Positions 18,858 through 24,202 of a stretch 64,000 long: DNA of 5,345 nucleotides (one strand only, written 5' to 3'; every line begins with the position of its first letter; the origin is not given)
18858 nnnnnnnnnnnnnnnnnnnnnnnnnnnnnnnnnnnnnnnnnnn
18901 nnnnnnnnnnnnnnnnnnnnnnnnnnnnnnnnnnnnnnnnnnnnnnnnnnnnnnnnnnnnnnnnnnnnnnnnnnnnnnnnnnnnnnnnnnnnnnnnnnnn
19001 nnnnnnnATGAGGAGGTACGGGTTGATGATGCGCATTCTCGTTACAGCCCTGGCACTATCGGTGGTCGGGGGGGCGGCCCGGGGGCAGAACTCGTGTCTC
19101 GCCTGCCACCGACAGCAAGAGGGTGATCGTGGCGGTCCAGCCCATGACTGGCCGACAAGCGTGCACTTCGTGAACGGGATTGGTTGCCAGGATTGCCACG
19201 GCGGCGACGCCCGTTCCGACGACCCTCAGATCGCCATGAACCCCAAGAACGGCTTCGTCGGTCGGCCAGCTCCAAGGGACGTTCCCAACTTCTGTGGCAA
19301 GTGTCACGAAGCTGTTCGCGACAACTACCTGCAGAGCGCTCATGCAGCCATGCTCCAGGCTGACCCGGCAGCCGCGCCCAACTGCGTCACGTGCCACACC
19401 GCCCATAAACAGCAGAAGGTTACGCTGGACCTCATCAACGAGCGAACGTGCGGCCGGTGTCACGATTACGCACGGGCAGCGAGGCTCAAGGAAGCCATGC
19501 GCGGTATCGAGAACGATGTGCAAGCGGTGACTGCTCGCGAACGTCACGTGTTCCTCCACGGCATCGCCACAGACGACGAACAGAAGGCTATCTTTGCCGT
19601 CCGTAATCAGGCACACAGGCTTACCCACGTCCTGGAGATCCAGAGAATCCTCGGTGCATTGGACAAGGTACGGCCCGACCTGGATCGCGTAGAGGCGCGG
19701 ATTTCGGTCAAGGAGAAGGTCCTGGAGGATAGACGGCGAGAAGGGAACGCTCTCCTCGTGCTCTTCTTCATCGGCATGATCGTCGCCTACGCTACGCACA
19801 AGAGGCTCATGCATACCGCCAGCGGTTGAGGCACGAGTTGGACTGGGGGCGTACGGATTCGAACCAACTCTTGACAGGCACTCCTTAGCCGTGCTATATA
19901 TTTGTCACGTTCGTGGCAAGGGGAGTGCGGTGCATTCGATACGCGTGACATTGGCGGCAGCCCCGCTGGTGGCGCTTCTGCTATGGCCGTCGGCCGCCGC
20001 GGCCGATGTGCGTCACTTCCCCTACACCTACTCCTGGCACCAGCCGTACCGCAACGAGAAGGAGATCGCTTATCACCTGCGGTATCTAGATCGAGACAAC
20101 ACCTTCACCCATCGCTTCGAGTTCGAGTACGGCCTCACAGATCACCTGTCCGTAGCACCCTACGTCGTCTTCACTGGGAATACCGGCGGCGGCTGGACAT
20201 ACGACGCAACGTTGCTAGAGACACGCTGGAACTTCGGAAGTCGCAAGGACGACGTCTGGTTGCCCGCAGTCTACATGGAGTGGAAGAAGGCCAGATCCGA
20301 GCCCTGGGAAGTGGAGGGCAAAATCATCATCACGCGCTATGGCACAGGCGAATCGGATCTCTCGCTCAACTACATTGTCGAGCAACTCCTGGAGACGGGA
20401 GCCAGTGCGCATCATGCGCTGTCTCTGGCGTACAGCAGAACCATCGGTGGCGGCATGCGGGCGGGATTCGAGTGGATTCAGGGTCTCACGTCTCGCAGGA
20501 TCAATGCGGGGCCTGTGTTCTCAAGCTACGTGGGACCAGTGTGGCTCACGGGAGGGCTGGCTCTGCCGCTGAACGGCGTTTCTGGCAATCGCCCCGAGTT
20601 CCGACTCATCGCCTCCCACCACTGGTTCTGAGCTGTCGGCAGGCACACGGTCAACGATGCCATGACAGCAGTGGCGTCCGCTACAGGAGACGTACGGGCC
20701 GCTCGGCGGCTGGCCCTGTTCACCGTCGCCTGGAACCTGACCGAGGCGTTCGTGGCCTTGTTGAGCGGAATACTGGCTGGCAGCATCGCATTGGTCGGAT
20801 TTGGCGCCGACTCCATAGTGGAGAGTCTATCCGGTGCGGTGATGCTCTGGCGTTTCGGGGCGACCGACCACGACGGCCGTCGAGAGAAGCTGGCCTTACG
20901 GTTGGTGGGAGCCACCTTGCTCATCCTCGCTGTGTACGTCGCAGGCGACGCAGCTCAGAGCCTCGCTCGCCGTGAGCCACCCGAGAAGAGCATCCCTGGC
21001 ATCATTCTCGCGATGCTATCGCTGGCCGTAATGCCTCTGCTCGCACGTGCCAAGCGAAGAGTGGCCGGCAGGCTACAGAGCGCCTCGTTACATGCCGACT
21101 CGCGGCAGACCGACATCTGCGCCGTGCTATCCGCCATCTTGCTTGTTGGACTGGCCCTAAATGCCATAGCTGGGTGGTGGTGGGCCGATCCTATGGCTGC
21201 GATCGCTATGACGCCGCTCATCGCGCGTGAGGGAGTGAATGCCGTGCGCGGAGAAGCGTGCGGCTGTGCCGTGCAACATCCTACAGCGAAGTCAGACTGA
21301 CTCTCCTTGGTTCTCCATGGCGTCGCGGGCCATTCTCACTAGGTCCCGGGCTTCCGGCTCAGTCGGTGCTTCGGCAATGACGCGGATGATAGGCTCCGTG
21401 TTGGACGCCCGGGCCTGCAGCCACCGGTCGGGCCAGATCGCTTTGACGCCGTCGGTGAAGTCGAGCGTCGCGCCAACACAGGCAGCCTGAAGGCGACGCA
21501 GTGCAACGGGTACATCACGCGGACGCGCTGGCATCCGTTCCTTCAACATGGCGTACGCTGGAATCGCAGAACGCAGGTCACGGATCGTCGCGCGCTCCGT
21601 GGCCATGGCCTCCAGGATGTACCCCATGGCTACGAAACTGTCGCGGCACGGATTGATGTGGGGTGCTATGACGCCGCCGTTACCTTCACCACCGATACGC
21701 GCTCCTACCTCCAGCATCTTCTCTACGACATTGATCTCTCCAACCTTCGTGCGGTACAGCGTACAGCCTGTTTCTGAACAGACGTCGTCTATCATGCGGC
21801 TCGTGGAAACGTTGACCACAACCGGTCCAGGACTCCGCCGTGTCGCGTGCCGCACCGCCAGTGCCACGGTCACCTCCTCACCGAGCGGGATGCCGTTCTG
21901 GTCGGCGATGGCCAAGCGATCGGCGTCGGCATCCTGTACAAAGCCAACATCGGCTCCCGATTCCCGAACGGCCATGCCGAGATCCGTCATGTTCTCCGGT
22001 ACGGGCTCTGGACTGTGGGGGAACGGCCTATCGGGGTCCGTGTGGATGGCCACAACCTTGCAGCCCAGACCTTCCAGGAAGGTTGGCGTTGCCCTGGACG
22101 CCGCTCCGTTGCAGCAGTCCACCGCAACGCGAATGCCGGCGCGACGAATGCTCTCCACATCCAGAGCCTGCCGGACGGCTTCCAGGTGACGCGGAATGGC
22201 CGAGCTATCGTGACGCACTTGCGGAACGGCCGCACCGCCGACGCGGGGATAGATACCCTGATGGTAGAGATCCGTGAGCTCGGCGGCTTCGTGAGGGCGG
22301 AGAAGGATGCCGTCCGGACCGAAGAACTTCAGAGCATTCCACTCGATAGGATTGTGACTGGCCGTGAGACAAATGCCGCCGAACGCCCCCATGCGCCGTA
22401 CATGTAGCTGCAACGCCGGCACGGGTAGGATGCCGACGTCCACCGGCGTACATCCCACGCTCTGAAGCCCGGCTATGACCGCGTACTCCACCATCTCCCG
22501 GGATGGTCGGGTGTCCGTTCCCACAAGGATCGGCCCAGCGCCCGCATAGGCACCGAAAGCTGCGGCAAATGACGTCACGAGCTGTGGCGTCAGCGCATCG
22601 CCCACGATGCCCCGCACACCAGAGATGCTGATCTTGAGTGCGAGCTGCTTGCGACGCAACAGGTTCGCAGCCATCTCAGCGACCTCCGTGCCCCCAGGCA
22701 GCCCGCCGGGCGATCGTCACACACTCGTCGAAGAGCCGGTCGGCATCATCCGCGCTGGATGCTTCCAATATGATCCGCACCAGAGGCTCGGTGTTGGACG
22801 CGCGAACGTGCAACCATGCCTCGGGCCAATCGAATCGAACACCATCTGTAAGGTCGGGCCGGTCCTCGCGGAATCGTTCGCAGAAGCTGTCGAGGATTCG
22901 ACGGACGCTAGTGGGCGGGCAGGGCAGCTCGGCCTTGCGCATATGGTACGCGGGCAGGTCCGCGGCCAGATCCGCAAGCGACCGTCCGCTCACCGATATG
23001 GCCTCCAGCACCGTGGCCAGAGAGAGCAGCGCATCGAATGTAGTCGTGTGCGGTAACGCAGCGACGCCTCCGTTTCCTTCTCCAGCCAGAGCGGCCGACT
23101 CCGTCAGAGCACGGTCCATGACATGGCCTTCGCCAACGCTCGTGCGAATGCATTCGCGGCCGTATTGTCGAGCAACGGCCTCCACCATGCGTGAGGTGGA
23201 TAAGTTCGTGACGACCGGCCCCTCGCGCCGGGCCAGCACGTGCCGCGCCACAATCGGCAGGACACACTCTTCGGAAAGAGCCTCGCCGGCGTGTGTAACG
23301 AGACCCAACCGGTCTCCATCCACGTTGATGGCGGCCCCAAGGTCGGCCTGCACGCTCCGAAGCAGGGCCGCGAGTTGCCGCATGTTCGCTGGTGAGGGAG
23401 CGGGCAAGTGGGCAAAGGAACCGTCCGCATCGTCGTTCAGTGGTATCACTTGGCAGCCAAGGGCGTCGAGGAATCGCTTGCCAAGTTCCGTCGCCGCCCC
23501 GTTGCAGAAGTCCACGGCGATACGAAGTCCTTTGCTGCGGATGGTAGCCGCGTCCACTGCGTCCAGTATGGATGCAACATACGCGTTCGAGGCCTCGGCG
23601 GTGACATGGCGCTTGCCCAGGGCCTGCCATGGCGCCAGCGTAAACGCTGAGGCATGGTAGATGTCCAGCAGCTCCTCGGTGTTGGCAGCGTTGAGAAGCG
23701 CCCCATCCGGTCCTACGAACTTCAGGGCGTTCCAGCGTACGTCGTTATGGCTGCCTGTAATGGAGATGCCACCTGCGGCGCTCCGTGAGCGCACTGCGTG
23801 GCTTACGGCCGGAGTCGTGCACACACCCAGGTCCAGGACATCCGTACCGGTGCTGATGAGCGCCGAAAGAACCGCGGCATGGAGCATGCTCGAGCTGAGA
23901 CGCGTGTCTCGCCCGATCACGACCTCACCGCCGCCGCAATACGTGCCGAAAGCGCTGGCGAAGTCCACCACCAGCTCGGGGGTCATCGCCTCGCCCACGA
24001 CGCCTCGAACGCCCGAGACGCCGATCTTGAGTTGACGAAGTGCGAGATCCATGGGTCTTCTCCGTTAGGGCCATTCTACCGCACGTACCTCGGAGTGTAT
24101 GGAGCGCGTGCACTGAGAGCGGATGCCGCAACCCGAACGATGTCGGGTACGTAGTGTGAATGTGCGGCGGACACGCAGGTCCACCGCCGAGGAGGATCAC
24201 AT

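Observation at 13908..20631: Fourteen-c-heme porin-cytochrome + Rieske/cytochrome b gene block: candidate iron-redox / extracellular electron-transfer respiratory module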

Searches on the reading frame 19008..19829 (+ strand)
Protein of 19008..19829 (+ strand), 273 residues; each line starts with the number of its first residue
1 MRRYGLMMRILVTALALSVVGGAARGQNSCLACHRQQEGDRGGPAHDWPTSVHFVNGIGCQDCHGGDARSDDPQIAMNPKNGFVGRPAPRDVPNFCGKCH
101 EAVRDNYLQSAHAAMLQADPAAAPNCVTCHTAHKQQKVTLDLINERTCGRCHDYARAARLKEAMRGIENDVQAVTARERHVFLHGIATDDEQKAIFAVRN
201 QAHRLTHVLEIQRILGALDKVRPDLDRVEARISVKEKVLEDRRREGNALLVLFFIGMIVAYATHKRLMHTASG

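Call 3: search_protein_families(library=pfam, proteins=[window:19008-19829:+], max_evalue=0.01)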
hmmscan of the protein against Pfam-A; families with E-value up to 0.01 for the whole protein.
window:19008-19829:+ (273 aa): 7 families
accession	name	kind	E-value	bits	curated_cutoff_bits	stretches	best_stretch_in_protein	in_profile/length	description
PF14537.11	Cytochrom_c3_2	-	5.1e-10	40.1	25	1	53-153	2-79/79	Cytochrome c3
PF14522.11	Cytochrome_C7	-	1e-08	35.3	24.8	2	95-152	15-66/67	Cytochrome c7 and related cytochrome c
PF09699.15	Paired_CXXCH_1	-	1.2e-07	31.7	20.6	1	120-156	3-40/41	Doubled CXXCH motif (Paired_CXXCH_1)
PF22678.1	Cytochrom_c_NrfB-like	-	1.6e-05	25.7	27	1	26-71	32-72/89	Cytochrome c-type protein NrfB-like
PF13435.11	Cytochrome_C554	-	2.9e-05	25.4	20.8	1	26-65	47-84/84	Cytochrome c554 and c-prime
PF22113.1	Mtrc-MtrF_II-IV_dom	-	6.5e-05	23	30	0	59-138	83-171/176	Outer membrane cytochrome MtrC/MtrF-like, domains II/IV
PF02085.21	Cytochrom_CIII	-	0.0001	23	22.9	1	95-152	48-101/101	Class III cytochrome C family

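Call 4: search_protein_families(library=ncbifam, proteins=[window:19008-19829:+], max_evalue=0.01)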
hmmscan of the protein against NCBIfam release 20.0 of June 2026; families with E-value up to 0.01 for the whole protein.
window:19008-19829:+ (273 aa): 12 families
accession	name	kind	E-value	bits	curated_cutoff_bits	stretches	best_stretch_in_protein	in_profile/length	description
TIGR03508.1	decahem_SO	subfamily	6.2e-09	35.7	192.2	1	27-152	70-174/258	DmsE family decaheme c-type cytochrome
NF041028.1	decahem_GSU2203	exception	4.7e-08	32.6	325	1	21-158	30-161/317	GSU2203 family decaheme c-type cytochrome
NF041198.1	UshA_like_PCGU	equivalog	8.8e-06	24.6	275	0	95-163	410-490/519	UshA-like (seleno)protein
NF040971.1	cytc_ExtS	equivalog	1.5e-05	24.4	100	1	10-76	7-58/262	selenite/tellurite reduction operon c-type cytochrome lipoprotein ExtS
NF040943.1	cytoc3_ExtM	equivalog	4.2e-05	22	800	1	11-102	3-81/599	selenite/tellurite reduction operon c-type cytochrome ExtM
NF045713.1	CxxCH_16_HmcA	equivalog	9.2e-05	21.2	400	1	94-167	199-263/541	sulfate respiration complex hexadecaheme cytochrome HmcA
TIGR01905.1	paired_CXXCH_1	subfamily_domain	0.0002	21.2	25.2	0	120-154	3-38/41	doubled CXXCH domain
TIGR03146.1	cyt_nit_nrfB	equivalog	0.00094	19.5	166.6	0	90-134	8-51/145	cytochrome c nitrite reductase pentaheme subunit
NF008659.0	PRK11659.1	equivalog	0.0054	16.4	184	0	90-133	43-85/188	cytochrome c nitrite reductase pentaheme subunit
TIGR01904.2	GSu_C4xC__C2xCH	domain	0.006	16.3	27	1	24-73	18-65/73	CxxxxCH/CxxCH domain c-type cytochrome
TIGR04257.1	nanowire_3heme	domain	0.0067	16.6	40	0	123-161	23-67/75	c(7)-type cytochrome triheme domain-containing protein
TIGR04315.1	octaheme_Shew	subfamily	0.0099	14.9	375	0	25-72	185-234/440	tetrathionate reductase family octaheme c-type cytochrome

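Call 57: search_solved_structures(query=window:19008-19829:+, max_evalue=0.01)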
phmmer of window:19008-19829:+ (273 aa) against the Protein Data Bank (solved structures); distinct sequences matched with E-value up to 0.01: 2.
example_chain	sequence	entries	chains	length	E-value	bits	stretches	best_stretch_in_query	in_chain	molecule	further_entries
28pb_A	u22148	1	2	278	0.00028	23.5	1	45-174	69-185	Cytochrome c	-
4lmh_A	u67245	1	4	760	0.0016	21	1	51-139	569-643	Extracellular iron oxide respiratory system surface decaheme cytochrome c component OmcA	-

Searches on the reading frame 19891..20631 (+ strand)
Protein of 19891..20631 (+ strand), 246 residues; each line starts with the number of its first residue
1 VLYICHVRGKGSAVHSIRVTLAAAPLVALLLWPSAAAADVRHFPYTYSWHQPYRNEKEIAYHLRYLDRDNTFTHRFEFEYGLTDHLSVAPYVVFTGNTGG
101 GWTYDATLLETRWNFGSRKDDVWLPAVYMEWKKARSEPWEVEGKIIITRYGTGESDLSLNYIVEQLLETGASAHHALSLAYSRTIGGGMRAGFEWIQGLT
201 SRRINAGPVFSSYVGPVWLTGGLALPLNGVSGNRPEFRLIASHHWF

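Call 3: search_protein_families(library=pfam, proteins=[window:19891-20631:+], max_evalue=0.01)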
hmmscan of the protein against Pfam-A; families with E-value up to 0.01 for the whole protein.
window:19891-20631:+ (246 aa): 0 families

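Call 4: search_protein_families(library=ncbifam, proteins=[window:19891-20631:+], max_evalue=0.01)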
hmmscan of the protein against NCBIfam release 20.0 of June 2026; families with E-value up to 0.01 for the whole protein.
window:19891-20631:+ (246 aa): 0 families

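Call 51: find_homologous_proteins(query=window:19891-20631:+, max_evalue=0.001)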
Query window:19891-20631:+ (246 aa): 2 proteins with E <= 0.001 among 3402 candidates.
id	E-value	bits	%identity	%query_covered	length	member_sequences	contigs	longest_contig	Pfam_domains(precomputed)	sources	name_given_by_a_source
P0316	1.3e-150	518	96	95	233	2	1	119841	-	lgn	-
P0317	4.5e-49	185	44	96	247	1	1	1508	-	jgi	jgi:hypothetical protein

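Call 52: find_encoding_contigs(protein=P0316, flank=10000, max_places=1)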
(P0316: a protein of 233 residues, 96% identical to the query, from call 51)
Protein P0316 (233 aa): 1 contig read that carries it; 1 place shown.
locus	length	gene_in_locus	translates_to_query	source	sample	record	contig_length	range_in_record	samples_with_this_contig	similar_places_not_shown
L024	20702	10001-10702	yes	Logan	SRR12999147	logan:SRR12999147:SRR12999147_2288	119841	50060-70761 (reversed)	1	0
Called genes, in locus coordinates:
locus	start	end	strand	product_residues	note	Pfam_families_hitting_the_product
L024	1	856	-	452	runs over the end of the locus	PF03051:Peptidase_C1_2, PF00112:Peptidase_C1 (faint)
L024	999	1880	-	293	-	PF01261:AP_endonuc_2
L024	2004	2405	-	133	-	PF03551:PadR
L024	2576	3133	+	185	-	PF02579:Nitro_FeMo-Co (weak)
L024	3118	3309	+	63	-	PF01656:CbiA (weak)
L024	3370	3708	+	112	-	PF02579:Nitro_FeMo-Co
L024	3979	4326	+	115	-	-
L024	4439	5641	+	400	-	-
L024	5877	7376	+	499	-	PF03264:Cytochrom_NNT, PF14522:Cytochrome_C7 (faint), PF14537:Cytochrom_c3_2 (faint)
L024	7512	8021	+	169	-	PF00355:Rieske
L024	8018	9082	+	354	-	PF00033:Cytochrome_B, PF13631:Cytochrom_B_N_2, PF00032:Cytochrom_B_C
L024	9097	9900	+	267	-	PF09699:Paired_CXXCH_1 (faint), PF14522:Cytochrome_C7 (faint), PF14537:Cytochrom_c3_2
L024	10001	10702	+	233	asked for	-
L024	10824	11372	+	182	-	PF01545:Cation_efflux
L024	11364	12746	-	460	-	PF02878:PGM_PMM_I, PF02879:PGM_PMM_II, PF02880:PGM_PMM_III, PF00408:PGM_PMM_IV (weak)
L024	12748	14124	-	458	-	PF02878:PGM_PMM_I, PF02879:PGM_PMM_II, PF02880:PGM_PMM_III, PF00408:PGM_PMM_IV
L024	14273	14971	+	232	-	-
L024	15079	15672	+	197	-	PF08534:Redoxin (weak), PF00255:GSHPx, PF00578:AhpC-TSA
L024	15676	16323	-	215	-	PF06283:ThuA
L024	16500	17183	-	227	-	-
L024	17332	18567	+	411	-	-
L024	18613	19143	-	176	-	PF08909:DUF1854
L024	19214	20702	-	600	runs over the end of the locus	PF09847:12TM_1, PF16949:ABC_tran_2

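Call 74: predict_structure(alignment_id=A4)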
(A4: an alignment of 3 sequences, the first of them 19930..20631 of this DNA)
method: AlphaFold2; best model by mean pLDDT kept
length: 233 residues; sequences in the alignment: 3
mean_pLDDT: 32.2   pTM: 0.26
mean pLDDT of the five models: 32.2, 31.3, 29.4, 28.7, 28.3
residues with pLDDT >= 90: 0; 70-90: 0; 50-70: 0; < 50: 233
segments of 3 or more residues with pLDDT < 50: 1-233
pLDDT, mean of each block of 10 residues (from residue 1): 29 34 28 35 42 42 37 38 32 36 36 40 39 37 28 25 28 29 23 26 25 28 25 21
secondary structure, 60 per line:
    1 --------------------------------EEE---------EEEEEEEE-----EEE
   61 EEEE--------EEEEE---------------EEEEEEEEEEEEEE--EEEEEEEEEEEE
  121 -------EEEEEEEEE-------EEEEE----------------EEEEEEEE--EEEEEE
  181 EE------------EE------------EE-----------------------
elements in order: E33-35 E45-52 E58-64 E73-77 E93-106 E109-120 E128-136 E144-148 E165-172 E175-182

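Call 75: search_protein_families(library=pfam, proteins=[window:19930-20631:+, P0317], max_evalue=1)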
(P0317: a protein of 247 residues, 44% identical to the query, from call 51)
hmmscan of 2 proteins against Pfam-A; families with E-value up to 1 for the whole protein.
window:19930-20631:+ (233 aa): 0 families

P0317 (247 aa): 0 families

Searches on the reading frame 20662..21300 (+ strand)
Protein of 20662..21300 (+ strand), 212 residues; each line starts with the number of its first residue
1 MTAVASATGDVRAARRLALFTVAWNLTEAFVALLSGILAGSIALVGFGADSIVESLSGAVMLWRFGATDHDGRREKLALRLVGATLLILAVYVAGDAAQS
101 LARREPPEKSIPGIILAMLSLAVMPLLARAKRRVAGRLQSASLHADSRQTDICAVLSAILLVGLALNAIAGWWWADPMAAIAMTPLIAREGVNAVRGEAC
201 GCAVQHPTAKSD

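Call 3: search_protein_families(library=pfam, proteins=[window:20662-21300:+], max_evalue=0.01)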
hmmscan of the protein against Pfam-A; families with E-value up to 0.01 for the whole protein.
window:20662-21300:+ (212 aa): 1 family
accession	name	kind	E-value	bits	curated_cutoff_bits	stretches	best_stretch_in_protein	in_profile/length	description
PF01545.26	Cation_efflux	-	1.6e-12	48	26.6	1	22-194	5-189/198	Cation efflux family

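Call 4: search_protein_families(library=ncbifam, proteins=[window:20662-21300:+], max_evalue=0.01)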
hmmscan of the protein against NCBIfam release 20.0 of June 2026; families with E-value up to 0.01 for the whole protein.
window:20662-21300:+ (212 aa): 7 families
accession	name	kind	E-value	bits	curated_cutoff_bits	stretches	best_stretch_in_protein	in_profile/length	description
TIGR01297.1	CDF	superfamily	5.4e-16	58.7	82.35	1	15-196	2-192/285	cation diffusion facilitator family transporter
NF033616.1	CDF_MamB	equivalog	7.5e-08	32.2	350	1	20-193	11-192/284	magnetosome biogenesis CDF transporter MamB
NF050169.1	CatEfflxFieF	equivalog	3.3e-06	26.5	420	1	71-192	70-190/282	cation efflux pump FieF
NF052621.1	MngEfTpMntE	equivalog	2.2e-05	24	500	1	12-196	12-193/293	manganese efflux transporter MntE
NF040994.1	MamV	equivalog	7.6e-05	21.9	500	1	14-189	13-192/319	CDF transporter MamV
NF007064.0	PRK09509.1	equivalog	0.00046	19.3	447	1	72-185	76-188/300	CDF family cation-efflux transporter FieF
NF033615.1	CDF_MamM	equivalog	0.0048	16.1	350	0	15-183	9-187/290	magnetosome biogenesis CDF transporter MamM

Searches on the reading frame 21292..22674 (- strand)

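Call 39: search_protein_families(library=pfam, proteins=[window:21292-22674:-], max_evalue=0.001)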
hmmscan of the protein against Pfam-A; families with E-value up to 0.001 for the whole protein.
window:21292-22674:- (460 aa): 4 families
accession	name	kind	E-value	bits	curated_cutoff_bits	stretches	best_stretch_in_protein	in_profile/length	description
PF02878.22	PGM_PMM_I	-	2.1e-32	112.1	22.5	1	18-139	7-133/138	Phosphoglucomutase/phosphomannomutase, alpha/beta/alpha domain I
PF02879.22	PGM_PMM_II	-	2.5e-24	86.2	29.3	1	163-261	3-103/103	Phosphoglucomutase/phosphomannomutase, alpha/beta/alpha domain II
PF02880.22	PGM_PMM_III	-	7e-21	74.9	20.7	1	269-370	5-110/115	Phosphoglucomutase/phosphomannomutase, alpha/beta/alpha domain III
PF00408.26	PGM_PMM_IV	-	4e-07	30.4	23.1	1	389-451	12-67/68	Phosphoglucomutase/phosphomannomutase, C-terminal domain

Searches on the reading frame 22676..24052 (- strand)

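Call 39: search_protein_families(library=pfam, proteins=[window:22676-24052:-], max_evalue=0.001)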
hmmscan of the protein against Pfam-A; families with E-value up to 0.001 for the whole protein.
window:22676-24052:- (458 aa): 4 families
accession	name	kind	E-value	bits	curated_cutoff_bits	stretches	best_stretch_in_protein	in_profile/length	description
PF02878.22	PGM_PMM_I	-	8.1e-35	120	22.5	1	9-136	3-135/138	Phosphoglucomutase/phosphomannomutase, alpha/beta/alpha domain I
PF02879.22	PGM_PMM_II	-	1.3e-21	77.5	29.3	1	157-256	2-103/103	Phosphoglucomutase/phosphomannomutase, alpha/beta/alpha domain II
PF02880.22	PGM_PMM_III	-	2.4e-20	73.2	20.7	1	265-367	6-112/115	Phosphoglucomutase/phosphomannomutase, alpha/beta/alpha domain III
PF00408.26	PGM_PMM_IV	-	6.4e-09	36.2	23.1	1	401-444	30-65/68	Phosphoglucomutase/phosphomannomutase, C-terminal domain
